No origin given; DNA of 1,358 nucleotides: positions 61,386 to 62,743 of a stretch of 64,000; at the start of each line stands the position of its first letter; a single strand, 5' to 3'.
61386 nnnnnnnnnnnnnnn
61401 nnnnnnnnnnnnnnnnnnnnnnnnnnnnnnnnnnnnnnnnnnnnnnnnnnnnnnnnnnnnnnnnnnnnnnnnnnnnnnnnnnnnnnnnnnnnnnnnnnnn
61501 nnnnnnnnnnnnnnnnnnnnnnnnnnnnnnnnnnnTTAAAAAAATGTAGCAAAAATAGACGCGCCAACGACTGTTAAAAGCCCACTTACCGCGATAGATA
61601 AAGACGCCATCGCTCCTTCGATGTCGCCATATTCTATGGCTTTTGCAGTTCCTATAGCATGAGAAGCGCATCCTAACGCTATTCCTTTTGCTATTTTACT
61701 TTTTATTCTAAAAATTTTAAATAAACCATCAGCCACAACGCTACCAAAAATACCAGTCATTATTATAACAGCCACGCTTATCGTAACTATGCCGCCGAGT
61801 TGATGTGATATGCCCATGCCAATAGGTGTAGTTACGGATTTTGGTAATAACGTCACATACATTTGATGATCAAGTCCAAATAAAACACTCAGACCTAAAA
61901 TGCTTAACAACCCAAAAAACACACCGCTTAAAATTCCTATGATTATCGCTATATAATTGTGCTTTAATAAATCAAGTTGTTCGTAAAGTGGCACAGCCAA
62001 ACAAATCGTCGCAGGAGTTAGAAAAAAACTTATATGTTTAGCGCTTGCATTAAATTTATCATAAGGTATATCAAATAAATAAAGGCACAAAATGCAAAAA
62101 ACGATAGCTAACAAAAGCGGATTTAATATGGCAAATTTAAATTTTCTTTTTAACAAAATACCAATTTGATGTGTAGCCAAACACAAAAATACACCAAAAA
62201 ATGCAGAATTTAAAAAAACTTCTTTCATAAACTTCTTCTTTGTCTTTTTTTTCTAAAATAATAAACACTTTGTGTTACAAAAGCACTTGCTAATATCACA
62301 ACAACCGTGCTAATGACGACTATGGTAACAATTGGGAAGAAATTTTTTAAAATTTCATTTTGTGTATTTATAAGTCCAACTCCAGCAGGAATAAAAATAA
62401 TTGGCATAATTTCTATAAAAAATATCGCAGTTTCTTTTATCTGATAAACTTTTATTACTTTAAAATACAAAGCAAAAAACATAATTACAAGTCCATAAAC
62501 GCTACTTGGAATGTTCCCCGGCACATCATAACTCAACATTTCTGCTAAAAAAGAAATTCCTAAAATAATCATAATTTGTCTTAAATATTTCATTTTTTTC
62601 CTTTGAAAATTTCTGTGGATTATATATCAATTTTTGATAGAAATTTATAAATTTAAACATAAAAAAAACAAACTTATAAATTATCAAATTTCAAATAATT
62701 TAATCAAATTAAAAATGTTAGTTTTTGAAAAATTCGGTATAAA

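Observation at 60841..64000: Duplicated murB 3' end next to an integrase fragment: likely boundary of an integrated element using murB as attB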

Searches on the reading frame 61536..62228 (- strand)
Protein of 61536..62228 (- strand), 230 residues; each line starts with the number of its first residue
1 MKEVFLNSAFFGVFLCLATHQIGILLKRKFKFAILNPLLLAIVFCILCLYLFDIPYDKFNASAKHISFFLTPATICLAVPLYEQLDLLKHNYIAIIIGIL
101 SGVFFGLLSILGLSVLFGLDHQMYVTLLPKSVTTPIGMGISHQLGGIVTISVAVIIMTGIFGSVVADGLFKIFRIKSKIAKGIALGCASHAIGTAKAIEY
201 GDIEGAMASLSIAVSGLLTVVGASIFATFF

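Call 6: search_protein_families(library=pfam, proteins=[window:61536-62228:-], max_evalue=0.01)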
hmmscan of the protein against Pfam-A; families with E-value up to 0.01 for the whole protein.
window:61536-62228:- (230 aa): 1 family
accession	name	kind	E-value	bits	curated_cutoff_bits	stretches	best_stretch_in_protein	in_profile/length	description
PF04172.21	LrgB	-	1e-78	264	25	1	17-228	2-213/214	LrgB-like family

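Call 36: find_homologous_proteins(query=window:61536-62228:-, max_evalue=1e-40)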
Query window:61536-62228:- (230 aa): 7895 proteins with E <= 1e-40 among 8000 candidates; the best 120 are listed.
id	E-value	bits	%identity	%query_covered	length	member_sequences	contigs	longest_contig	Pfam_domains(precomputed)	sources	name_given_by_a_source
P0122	3.0e-132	457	96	100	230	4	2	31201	PF04172.22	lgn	-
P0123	2.9e-122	424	85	100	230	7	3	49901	PF04172.22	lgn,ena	-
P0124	1.0e-117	410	81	100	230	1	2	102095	PF04172.22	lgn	-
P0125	5.2e-115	401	81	100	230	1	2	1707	PF04172.22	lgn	-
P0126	1.1e-93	331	-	-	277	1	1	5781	PF04172.22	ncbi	-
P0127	1.8e-93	330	70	100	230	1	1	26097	PF04172.22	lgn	-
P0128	2.8e-92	326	-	-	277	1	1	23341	PF04172.22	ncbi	-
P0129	6.6e-91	322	58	100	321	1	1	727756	PF04172.22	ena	-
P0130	9.1e-91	321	67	99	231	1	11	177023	PF04172.22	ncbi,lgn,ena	-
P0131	1.4e-90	321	66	100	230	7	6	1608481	PF04172.22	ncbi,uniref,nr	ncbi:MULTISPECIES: LrgB family protein [unclassified Campylobacter]|uniref:LrgB family protein n=1 T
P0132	8.0e-90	318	66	100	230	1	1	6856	PF04172.22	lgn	-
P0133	3.1e-89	316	67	100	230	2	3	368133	PF04172.22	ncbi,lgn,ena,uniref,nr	ncbi:LrgB family protein [uncultured Campylobacter sp.]|uniref:LrgB family protein n=1 Tax=unculture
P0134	3.3e-89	316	66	100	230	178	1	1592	PF04172.22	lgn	-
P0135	1.9e-87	311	67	99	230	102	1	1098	PF04172.22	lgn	-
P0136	2.1e-87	310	-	-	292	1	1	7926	PF04172.22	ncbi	-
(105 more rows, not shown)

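Call 37: find_encoding_contigs(protein=P0123, flank=10000, max_places=2)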
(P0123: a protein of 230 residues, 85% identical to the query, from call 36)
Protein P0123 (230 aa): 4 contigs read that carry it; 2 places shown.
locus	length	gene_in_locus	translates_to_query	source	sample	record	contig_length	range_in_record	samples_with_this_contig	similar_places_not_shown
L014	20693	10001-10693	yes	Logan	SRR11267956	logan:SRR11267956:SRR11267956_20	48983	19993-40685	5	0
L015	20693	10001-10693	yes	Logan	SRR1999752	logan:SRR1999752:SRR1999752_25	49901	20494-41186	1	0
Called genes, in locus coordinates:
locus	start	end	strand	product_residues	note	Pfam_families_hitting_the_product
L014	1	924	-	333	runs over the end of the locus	PF03150:CCP_MauG, PF00034:Cytochrom_C (weak)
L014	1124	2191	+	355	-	PF01312:Bac_export_2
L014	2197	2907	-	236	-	PF13677:MotB_plug, PF00691:OmpA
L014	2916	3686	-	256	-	PF01618:MotA_ExbB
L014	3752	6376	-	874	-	PF02739:5_3_exonuc_N, PF01367:5_3_exonuc, PF01612:DNA_pol_A_exo1, PF00476:DNA_pol_A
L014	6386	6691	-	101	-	-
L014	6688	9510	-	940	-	PF00005:ABC_tran (faint), PF02463:SMC_N (faint), PF03193:RsgA_GTPase (faint), PF13555:AAA_29 (faint), PF20703:nSTAND1 (faint), PF20720:nSTAND3 (faint), PF17760:UvrA_inter, PF17755:UvrA_DNA-bind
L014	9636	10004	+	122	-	PF03788:LrgA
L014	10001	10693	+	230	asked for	PF04172:LrgB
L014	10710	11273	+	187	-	PF13189:Cytidylate_kin2, PF02224:Cytidylate_kin (faint)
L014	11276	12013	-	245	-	PF01925:TauE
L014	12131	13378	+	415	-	PF04715: (weak), PF00425:Chorismate_bind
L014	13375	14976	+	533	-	PF00117:GATase, PF07722:Peptidase_C26, PF00591:Glycos_transf_3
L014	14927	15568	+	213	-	PF00697:PRAI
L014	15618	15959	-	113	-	-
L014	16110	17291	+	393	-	PF00291:PALP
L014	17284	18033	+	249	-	PF00290:Trp_syntA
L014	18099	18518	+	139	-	PF13690:CheX (weak)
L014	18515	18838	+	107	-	PF28396:SepQ_C (weak), PF01052:FliMN_C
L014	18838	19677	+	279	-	-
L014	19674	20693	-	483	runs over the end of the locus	PF02541:Ppx-GppA, PF21447:Ppx-GppA_III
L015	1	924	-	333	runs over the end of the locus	PF03150:CCP_MauG, PF00034:Cytochrom_C (weak)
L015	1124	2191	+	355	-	PF01312:Bac_export_2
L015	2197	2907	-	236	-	PF13677:MotB_plug, PF00691:OmpA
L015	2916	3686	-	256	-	PF01618:MotA_ExbB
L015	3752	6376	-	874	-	PF02739:5_3_exonuc_N, PF01367:5_3_exonuc, PF01612:DNA_pol_A_exo1, PF00476:DNA_pol_A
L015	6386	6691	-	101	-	-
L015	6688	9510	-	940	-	PF00005:ABC_tran (faint), PF02463:SMC_N (faint), PF03193:RsgA_GTPase (faint), PF13555:AAA_29 (faint), PF20703:nSTAND1 (faint), PF20720:nSTAND3 (faint), PF17760:UvrA_inter, PF17755:UvrA_DNA-bind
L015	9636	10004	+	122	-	PF03788:LrgA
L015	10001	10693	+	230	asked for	PF04172:LrgB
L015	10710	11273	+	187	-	PF13189:Cytidylate_kin2, PF02224:Cytidylate_kin (faint)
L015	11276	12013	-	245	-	PF01925:TauE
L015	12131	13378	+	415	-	PF04715: (weak), PF00425:Chorismate_bind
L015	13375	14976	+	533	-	PF00117:GATase, PF07722:Peptidase_C26, PF00591:Glycos_transf_3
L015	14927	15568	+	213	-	PF00697:PRAI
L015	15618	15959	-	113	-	-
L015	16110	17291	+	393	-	PF00291:PALP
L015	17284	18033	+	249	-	PF00290:Trp_syntA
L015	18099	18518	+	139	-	PF13690:CheX (weak)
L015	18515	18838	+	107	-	PF28396:SepQ_C (weak), PF01052:FliMN_C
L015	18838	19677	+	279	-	-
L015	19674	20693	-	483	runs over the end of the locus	PF02541:Ppx-GppA, PF21447:Ppx-GppA_III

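Call 38: find_encoding_contigs(protein=P0124, flank=10000, max_places=2)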
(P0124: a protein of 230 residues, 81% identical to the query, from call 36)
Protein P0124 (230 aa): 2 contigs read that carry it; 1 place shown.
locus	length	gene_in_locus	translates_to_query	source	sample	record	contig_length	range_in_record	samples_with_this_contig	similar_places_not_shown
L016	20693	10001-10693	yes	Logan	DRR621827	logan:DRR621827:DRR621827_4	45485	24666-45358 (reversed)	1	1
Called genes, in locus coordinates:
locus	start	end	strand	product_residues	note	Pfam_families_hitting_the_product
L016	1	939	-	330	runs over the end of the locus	PF00034:Cytochrom_C (faint), PF03150:CCP_MauG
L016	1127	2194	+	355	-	PF01312:Bac_export_2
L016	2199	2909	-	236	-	PF13677:MotB_plug, PF00691:OmpA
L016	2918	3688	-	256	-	PF01618:MotA_ExbB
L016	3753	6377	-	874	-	PF02739:5_3_exonuc_N, PF01367:5_3_exonuc, PF01612:DNA_pol_A_exo1, PF00476:DNA_pol_A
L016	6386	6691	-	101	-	-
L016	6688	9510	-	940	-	PF02463:SMC_N (faint), PF03193:RsgA_GTPase (faint), PF13555:AAA_29 (faint), PF20703:nSTAND1 (faint), PF17760:UvrA_inter, PF17755:UvrA_DNA-bind, PF00005:ABC_tran (weak)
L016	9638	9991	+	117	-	PF03788:LrgA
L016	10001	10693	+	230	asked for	PF04172:LrgB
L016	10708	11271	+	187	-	PF13189:Cytidylate_kin2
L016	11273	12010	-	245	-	PF01925:TauE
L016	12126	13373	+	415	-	PF00425:Chorismate_bind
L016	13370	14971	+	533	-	PF00117:GATase, PF07722:Peptidase_C26, PF00591:Glycos_transf_3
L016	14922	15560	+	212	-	PF00697:PRAI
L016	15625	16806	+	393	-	PF00291:PALP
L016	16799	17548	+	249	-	PF00290:Trp_syntA, PF00977:His_biosynth (weak)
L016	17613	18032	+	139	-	-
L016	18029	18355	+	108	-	PF28396:SepQ_C (faint), PF01052:FliMN_C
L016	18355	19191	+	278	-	-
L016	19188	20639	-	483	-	PF02541:Ppx-GppA, PF21447:Ppx-GppA_III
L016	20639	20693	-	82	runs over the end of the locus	PF00037:Fer4 (faint)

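Call 40: find_encoding_contigs(protein=P0122, flank=10000, max_places=3)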
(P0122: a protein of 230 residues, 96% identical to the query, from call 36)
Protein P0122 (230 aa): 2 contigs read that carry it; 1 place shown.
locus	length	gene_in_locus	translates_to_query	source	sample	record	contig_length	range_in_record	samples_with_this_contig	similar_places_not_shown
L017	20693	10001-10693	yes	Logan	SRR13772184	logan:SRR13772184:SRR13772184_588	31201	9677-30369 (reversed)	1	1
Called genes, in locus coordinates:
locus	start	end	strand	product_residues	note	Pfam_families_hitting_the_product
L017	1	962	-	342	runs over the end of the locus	PF00034:Cytochrom_C (faint), PF03150:CCP_MauG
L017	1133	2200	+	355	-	PF01312:Bac_export_2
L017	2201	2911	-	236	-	PF13677:MotB_plug, PF00691:OmpA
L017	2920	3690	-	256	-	PF20560:MotA_N (weak), PF01618:MotA_ExbB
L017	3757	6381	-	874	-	PF02739:5_3_exonuc_N, PF01367:5_3_exonuc, PF01612:DNA_pol_A_exo1, PF00476:DNA_pol_A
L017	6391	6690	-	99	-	-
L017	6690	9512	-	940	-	PF00005:ABC_tran (faint), PF02463:SMC_N (faint), PF03193:RsgA_GTPase (faint), PF13304:AAA_21 (faint), PF13555:AAA_29 (faint), PF20703:nSTAND1 (faint), PF17760:UvrA_inter, PF17755:UvrA_DNA-bind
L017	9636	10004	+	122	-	PF03788:LrgA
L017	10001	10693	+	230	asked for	PF04172:LrgB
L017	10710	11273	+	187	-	PF13189:Cytidylate_kin2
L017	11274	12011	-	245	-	PF01925:TauE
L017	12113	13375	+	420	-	PF04715: (weak), PF00425:Chorismate_bind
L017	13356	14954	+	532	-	PF00117:GATase, PF07722:Peptidase_C26, PF00591:Glycos_transf_3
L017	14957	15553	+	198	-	PF00697:PRAI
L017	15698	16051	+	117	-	PF12840:HTH_20 (weak), PF01022:HTH_5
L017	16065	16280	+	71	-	PF00403:HMA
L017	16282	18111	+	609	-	PF00122:E1-E2_ATPase, PF00702:Hydrolase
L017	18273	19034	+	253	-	PF10670:DUF4198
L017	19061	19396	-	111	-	-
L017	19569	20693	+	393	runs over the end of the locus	PF00291:PALP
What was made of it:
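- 60953..62663 (-): Inserted chromosomal operon with its own upstream region: cytidylate-kinase-like 60955-61521, lrgB 61536-62228, lrgA 62225-62593, and the lrgA upstream region 62594-62663. In all three relatives the operon lies between uvrA and tauE (calls 37, 38, 40).
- In every relative the operon is at uvrA-tauE (calls 37, 38, 40).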

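Call 45: list_cluster_members(proteins=[P0122, window:61536-62228:-, P0002, P0003])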
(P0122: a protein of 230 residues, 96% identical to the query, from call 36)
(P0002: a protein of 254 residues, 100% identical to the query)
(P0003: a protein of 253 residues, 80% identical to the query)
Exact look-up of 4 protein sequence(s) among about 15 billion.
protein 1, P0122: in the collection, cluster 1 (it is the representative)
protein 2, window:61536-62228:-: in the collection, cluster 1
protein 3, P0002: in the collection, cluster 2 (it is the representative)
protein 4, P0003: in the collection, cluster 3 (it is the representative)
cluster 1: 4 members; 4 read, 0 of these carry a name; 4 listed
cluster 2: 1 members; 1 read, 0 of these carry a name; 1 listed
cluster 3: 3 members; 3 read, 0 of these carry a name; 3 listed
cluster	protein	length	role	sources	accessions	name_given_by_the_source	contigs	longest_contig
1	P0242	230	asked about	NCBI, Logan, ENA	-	-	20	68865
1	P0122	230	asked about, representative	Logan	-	-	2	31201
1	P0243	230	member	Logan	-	-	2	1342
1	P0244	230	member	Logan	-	-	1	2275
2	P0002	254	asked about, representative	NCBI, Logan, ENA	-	-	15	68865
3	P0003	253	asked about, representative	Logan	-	-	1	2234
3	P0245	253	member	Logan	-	-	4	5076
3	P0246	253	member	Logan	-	-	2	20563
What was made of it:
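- The exact LrgB protein occurs on 20 contigs (call 45).
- Tried and rejected: This is unlikely, because its LrgB occurs on 2 contigs against 20 for the window's (call 45).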

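Call 46: find_encoding_contigs(protein=P0246, flank=10000, max_places=2)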
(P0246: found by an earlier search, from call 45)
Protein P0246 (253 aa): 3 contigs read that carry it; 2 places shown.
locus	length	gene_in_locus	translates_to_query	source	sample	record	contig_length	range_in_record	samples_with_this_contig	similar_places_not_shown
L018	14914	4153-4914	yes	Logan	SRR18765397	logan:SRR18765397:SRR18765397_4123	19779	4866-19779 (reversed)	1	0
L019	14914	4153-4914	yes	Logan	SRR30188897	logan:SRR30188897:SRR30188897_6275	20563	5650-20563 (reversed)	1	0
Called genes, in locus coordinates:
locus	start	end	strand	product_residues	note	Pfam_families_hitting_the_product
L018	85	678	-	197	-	-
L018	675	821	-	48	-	-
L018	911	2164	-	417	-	PF03952:Enolase_N, PF00113:Enolase_C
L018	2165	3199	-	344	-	PF00154:RecA_N, PF06745:ATPase, PF08423:Rad51, PF27531:MT3502_N (weak), PF01637:ATPase_2 (faint), PF21096:RecA_C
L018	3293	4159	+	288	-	PF02621:VitK2_biosynth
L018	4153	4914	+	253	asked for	PF02873:MurB_C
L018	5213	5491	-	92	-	-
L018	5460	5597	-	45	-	-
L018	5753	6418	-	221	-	PF13852:DUF4197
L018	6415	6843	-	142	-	-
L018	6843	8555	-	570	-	PF08439:Peptidase_M3_N, PF01432:Peptidase_M3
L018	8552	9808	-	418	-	PF00375:SDF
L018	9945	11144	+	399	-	PF00438:S-AdoMet_synt_N, PF02772:S-AdoMet_synt_M, PF02773:S-AdoMet_synt_C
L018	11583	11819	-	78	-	-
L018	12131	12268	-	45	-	-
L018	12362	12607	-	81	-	-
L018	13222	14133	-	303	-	-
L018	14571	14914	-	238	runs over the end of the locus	-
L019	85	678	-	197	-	-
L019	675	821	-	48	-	-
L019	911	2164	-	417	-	PF03952:Enolase_N, PF00113:Enolase_C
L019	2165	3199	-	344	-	PF00154:RecA_N, PF06745:ATPase, PF08423:Rad51, PF27531:MT3502_N (weak), PF01637:ATPase_2 (faint), PF21096:RecA_C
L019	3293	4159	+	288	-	PF02621:VitK2_biosynth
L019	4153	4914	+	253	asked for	PF02873:MurB_C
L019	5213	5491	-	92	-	-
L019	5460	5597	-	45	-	-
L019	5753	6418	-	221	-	PF13852:DUF4197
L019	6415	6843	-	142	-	-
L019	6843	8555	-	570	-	PF08439:Peptidase_M3_N, PF01432:Peptidase_M3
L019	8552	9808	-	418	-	PF00375:SDF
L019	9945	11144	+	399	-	PF00438:S-AdoMet_synt_N, PF02772:S-AdoMet_synt_M, PF02773:S-AdoMet_synt_C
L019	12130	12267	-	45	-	-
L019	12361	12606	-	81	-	-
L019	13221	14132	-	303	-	-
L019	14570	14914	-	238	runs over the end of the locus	-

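Call 48: search_protein_families(library=ncbifam, proteins=[window:61536-62228:-], max_evalue=0.01)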
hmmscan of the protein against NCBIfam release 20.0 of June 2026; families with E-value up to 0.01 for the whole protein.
window:61536-62228:- (230 aa): 3 families
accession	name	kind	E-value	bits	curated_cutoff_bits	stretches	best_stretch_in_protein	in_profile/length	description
TIGR00659.1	TIGR00659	equivalog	4e-53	180.2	249.7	1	13-223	8-218/226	CidB/LrgB family autolysis modulator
NF003291.0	PRK04288.1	equivalog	2.3e-51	174.4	264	1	3-229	4-231/233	antiholin-like protein LrgB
NF007983.0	PRK10711.1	equivalog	1.6e-44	152.5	267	1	12-224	8-220/231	CidB/LrgB family autolysis modulator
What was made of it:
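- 60953..62663 (-): Pfam (call 6) and NCBIfam (call 48).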

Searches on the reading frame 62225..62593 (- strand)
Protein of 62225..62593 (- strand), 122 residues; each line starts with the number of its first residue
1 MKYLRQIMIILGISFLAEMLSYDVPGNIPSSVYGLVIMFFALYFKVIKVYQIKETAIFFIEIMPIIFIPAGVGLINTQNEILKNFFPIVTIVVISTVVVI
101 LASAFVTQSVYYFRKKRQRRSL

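Call 6: search_protein_families(library=pfam, proteins=[window:62225-62593:-], max_evalue=0.01)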
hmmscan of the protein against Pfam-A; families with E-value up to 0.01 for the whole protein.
window:62225-62593:- (122 aa): 2 families
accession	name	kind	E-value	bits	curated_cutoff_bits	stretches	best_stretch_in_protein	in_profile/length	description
PF03788.19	LrgA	-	8.6e-25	87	28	1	15-106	2-93/94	LrgA family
PF17870.6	Insulin_TMD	-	0.0043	17.5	33.4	1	89-118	15-43/47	Insulin receptor trans-membrane segment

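Call 48: search_protein_families(library=ncbifam, proteins=[window:62225-62593:-], max_evalue=0.01)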
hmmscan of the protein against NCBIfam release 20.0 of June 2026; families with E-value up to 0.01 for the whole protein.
window:62225-62593:- (122 aa): 3 families
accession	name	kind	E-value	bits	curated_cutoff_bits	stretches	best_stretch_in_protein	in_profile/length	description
NF002494.0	PRK01821.1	equivalog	2.9e-21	75.8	124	1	1-115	9-123/133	hypothetical protein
NF003155.0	PRK04125.1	equivalog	2e-19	69.8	136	1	2-118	8-124/141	antiholin-like murein hydrolase modulator LrgA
NF002460.0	PRK01658.1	subfamily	5.3e-18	65.2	112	1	2-118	5-120/122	CidA/LrgA family holin-like protein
